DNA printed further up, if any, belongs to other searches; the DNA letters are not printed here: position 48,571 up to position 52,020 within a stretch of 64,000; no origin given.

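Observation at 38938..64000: Eight tandem, same-strand paralogs of a heparinase II/III-like protein fill the last 25 kb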

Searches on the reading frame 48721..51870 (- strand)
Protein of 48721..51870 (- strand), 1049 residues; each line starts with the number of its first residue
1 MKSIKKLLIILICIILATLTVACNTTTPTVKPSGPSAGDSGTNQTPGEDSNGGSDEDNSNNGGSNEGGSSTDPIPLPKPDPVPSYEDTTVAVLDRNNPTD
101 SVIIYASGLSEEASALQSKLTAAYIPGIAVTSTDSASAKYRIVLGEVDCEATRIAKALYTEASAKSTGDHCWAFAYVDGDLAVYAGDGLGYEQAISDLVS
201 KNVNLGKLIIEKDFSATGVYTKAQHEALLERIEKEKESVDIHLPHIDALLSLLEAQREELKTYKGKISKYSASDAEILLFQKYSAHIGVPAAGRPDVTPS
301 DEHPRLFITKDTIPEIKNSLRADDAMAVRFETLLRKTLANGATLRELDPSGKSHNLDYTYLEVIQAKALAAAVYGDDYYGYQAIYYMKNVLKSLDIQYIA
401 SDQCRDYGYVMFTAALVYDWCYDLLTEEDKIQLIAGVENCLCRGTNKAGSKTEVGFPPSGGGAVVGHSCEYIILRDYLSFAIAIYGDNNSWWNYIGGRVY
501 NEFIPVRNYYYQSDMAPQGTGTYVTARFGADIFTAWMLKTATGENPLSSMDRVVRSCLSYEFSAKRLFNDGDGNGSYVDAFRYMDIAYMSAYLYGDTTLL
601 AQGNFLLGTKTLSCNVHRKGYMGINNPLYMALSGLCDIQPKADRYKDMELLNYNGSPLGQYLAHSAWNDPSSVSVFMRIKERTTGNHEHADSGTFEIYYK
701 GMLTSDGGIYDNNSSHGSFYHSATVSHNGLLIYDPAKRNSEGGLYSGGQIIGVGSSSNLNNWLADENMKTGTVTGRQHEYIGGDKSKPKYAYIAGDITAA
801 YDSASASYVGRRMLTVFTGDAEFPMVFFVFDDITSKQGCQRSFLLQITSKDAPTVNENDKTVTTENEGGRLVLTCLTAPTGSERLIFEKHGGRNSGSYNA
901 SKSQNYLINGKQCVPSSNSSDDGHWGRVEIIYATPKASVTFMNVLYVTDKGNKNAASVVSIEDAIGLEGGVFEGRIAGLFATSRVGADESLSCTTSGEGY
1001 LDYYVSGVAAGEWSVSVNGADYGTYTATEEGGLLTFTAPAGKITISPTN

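Call 4: search_protein_families(library=pfam, proteins=[window:48721-51870:-], max_evalue=0.01)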
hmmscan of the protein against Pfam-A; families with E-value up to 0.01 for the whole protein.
window:48721-51870:- (1049 aa): 2 families
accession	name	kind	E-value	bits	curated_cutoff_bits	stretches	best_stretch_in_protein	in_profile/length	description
PF07940.18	Hepar_II_III_C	-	6.4e-05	23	24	1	684-734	36-87/237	Heparinase II/III-like, C-terminal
PF18675.7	HepII_C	-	0.0013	19.1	26.1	1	973-1042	13-83/88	Heparinase II C-terminal domain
